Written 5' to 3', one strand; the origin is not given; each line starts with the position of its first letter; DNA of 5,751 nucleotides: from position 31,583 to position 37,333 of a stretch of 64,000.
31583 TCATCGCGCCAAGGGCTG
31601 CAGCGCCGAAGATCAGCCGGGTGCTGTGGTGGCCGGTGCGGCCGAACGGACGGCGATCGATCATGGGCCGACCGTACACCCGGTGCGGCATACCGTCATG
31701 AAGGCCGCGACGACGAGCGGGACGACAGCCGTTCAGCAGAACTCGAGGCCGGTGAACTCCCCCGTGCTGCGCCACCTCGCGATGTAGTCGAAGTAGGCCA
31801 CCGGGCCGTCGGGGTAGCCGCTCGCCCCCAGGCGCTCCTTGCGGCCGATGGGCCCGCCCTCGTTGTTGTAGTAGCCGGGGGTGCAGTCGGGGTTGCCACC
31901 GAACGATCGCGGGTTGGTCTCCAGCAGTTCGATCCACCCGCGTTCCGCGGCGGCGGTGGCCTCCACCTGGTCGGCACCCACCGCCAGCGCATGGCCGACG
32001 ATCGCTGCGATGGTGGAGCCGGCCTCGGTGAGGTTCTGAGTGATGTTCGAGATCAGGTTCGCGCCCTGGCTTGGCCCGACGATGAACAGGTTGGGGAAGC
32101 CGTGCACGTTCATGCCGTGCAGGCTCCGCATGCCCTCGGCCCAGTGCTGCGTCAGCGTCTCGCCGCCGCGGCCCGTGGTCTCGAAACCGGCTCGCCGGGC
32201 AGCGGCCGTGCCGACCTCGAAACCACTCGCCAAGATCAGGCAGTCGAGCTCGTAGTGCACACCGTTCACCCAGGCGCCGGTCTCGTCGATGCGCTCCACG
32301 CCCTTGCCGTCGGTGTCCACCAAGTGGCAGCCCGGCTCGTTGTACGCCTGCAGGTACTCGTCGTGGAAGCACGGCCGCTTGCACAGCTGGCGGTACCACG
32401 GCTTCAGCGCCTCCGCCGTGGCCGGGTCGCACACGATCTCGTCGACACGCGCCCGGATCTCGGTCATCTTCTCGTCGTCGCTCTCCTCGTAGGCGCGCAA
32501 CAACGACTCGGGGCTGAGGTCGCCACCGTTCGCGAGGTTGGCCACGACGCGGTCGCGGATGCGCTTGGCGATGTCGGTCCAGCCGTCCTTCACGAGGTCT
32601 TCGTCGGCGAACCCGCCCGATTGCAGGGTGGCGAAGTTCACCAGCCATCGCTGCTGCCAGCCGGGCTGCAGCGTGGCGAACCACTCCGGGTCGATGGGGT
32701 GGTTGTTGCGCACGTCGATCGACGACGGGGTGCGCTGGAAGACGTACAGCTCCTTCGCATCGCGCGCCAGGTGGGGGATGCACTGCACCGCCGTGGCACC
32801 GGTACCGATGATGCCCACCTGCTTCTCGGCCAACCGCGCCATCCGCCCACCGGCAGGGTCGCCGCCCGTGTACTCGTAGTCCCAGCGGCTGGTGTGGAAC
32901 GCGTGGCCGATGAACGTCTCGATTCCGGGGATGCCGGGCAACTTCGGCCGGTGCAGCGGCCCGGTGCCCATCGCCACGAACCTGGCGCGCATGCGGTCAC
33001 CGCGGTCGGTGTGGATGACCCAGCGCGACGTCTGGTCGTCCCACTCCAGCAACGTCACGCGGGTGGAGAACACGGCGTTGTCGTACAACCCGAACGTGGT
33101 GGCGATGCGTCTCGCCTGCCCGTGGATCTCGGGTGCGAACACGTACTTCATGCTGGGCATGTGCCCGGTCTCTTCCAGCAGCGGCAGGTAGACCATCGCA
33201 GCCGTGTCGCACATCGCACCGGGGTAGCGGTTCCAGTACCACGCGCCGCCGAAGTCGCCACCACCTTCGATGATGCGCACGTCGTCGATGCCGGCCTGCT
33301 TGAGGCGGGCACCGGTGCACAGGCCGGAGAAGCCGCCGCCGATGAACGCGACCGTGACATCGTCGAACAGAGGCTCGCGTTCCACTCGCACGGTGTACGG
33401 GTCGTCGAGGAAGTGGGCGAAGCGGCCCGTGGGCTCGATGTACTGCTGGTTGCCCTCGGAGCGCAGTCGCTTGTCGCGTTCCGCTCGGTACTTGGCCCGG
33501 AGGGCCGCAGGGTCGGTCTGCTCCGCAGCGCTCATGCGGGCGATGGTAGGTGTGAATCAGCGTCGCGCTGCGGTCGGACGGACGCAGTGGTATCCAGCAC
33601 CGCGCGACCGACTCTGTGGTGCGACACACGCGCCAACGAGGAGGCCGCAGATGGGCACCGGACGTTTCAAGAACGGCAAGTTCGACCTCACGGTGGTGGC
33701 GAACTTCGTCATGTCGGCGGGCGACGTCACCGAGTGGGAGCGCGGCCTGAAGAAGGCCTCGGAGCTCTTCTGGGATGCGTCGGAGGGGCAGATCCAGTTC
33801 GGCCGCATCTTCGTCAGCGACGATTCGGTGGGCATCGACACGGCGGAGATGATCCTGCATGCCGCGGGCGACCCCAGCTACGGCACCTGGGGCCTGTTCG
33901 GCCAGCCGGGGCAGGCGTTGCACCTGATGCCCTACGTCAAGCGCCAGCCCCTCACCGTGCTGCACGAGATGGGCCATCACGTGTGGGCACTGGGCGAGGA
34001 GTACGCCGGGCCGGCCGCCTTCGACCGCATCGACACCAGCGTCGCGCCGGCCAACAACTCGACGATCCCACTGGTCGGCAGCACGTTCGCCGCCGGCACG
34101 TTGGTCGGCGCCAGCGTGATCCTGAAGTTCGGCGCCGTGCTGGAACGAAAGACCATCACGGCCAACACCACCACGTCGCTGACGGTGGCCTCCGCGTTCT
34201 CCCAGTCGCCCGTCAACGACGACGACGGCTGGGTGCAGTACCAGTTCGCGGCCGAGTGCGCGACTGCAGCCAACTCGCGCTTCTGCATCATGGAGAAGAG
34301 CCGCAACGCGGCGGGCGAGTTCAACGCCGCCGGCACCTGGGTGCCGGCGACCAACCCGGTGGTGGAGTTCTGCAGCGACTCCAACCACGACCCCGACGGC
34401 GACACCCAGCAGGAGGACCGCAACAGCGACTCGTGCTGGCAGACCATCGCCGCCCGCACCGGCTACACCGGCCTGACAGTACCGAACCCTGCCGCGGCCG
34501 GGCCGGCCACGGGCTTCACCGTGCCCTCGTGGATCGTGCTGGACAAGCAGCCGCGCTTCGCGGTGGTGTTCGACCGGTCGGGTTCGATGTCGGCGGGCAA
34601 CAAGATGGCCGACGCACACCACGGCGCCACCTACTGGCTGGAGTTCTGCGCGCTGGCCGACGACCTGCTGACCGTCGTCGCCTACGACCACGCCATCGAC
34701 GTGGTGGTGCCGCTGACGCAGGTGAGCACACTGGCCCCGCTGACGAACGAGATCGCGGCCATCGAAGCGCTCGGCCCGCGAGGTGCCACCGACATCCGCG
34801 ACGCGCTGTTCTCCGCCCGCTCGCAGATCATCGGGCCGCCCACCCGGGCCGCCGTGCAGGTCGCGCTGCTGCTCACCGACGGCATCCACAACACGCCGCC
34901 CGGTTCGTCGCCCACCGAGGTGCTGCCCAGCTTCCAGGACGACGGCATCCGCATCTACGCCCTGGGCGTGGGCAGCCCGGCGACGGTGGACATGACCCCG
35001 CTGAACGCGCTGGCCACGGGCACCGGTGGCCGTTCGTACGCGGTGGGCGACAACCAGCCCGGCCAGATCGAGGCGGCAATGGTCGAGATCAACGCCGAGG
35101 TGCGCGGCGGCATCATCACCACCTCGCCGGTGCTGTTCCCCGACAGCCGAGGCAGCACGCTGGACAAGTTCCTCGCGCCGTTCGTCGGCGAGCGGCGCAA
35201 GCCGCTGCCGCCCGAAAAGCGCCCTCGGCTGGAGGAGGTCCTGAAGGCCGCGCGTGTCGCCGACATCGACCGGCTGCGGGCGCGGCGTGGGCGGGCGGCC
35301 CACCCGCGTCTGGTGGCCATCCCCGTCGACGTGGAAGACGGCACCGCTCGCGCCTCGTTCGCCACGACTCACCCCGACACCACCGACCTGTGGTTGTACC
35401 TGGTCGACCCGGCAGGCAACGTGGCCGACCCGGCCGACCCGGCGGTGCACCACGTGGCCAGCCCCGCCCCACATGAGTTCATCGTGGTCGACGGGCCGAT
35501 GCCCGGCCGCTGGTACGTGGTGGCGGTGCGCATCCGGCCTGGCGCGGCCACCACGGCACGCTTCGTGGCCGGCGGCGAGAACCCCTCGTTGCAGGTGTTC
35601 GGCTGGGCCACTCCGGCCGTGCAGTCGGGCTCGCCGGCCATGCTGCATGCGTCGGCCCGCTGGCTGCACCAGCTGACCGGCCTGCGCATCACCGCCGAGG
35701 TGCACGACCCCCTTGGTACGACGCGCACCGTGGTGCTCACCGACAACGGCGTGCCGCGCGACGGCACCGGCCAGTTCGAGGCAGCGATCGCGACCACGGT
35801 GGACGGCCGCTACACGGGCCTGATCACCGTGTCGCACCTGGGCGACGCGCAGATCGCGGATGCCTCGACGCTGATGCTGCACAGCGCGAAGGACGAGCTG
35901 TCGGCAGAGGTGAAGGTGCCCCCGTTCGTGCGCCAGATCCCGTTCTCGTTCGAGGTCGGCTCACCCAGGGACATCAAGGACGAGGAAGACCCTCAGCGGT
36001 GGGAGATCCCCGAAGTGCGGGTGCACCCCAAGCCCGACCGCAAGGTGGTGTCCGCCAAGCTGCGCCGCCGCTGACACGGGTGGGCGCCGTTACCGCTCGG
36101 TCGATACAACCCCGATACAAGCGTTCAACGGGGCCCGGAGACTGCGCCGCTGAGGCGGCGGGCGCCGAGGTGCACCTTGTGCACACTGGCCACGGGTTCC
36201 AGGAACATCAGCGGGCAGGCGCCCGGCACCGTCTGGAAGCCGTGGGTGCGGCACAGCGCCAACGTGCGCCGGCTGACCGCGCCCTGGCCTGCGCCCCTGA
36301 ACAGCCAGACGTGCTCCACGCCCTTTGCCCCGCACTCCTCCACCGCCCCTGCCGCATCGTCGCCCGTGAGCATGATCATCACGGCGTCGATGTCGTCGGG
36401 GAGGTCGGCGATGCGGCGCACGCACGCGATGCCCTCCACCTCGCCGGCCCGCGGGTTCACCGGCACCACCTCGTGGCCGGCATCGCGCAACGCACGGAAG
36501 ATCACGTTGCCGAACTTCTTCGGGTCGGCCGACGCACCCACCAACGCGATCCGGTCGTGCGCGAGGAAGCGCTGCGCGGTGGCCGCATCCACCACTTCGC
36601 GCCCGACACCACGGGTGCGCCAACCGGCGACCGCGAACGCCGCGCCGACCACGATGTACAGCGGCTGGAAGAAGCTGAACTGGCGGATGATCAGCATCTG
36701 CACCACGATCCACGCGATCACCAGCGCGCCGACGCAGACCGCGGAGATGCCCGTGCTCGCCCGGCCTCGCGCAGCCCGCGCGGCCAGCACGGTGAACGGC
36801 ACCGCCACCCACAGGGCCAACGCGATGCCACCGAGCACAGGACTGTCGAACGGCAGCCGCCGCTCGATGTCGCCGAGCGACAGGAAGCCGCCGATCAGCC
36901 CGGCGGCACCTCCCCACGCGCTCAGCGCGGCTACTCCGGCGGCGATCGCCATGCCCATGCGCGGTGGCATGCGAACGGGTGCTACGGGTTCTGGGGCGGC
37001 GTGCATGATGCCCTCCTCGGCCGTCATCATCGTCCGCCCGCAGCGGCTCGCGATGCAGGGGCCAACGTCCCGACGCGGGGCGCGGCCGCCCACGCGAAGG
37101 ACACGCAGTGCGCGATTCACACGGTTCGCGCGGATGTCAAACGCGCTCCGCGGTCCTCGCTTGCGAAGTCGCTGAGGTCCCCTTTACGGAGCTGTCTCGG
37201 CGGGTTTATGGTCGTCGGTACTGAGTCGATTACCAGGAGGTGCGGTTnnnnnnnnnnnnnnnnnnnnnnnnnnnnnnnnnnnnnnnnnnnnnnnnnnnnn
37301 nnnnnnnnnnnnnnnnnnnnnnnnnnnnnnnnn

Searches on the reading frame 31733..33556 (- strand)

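Call 9: search_protein_families(library=pfam, proteins=[window:31733-33556:-], max_evalue=0.001)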
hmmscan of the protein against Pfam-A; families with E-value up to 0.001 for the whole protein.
window:31733-33556:- (607 aa): 5 families
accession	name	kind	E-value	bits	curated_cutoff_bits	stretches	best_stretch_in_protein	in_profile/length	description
PF13738.12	Pyr_redox_3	-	2.6e-09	37.2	30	1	72-277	3-197/305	Pyridine nucleotide-disulphide oxidoreductase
PF13450.12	NAD_binding_8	-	4.5e-09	36.9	21.9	1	72-125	2-54/68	NAD(P)-binding Rossmann-like domain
PF07992.20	Pyr_redox_2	-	7e-07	29.4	26.1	1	68-277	2-175/291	Pyridine nucleotide-disulphide oxidoreductase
PF01593.30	Amino_oxidase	-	8.9e-05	22.4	19.8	1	76-128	1-50/443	Flavin containing amine oxidoreductase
PF13454.12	NAD_binding_9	-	0.00012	22.5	21.8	0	249-319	2-64/155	FAD-NAD(P)-binding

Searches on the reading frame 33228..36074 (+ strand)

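Call 9: search_protein_families(library=pfam, proteins=[window:33228-36074:+], max_evalue=0.001)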
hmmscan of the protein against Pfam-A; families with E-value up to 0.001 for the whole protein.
window:33228-36074:+ (948 aa): 2 families
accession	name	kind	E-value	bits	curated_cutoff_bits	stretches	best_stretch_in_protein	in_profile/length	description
PF00092.34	VWA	-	3.4e-11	44.1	23.8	1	447-608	5-164/174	von Willebrand factor type A domain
PF13519.12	VWA_2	-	1.4e-08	35.7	27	1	446-552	3-106/107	von Willebrand factor type A domain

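Call 73: search_protein_families(library=padloc, proteins=[window:33228-36074:+], max_evalue=0.001)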
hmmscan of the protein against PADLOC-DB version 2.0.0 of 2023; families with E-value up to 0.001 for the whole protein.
window:33228-36074:+ (948 aa): 0 families

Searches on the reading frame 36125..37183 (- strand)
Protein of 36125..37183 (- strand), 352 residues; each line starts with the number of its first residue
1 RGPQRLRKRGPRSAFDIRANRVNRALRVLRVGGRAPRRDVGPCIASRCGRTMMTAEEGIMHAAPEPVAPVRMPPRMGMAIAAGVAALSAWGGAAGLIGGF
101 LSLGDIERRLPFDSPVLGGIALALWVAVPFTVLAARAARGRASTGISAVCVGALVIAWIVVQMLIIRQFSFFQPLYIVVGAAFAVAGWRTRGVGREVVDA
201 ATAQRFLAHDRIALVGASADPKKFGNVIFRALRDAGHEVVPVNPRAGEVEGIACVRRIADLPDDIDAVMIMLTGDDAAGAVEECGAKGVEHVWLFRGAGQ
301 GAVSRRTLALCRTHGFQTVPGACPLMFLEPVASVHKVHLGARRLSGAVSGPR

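Call 9: search_protein_families(library=pfam, proteins=[window:36125-37183:-], max_evalue=0.001)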
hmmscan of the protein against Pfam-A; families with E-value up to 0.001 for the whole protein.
window:36125-37183:- (352 aa): 2 families
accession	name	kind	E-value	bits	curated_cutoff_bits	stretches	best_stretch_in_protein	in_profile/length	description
PF13380.12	CoA_binding_2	-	4.1e-26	92.1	22.8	1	211-326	2-113/116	CoA binding domain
PF02629.25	CoA_binding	-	9.2e-08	33.2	22.3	1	211-295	5-94/97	CoA binding domain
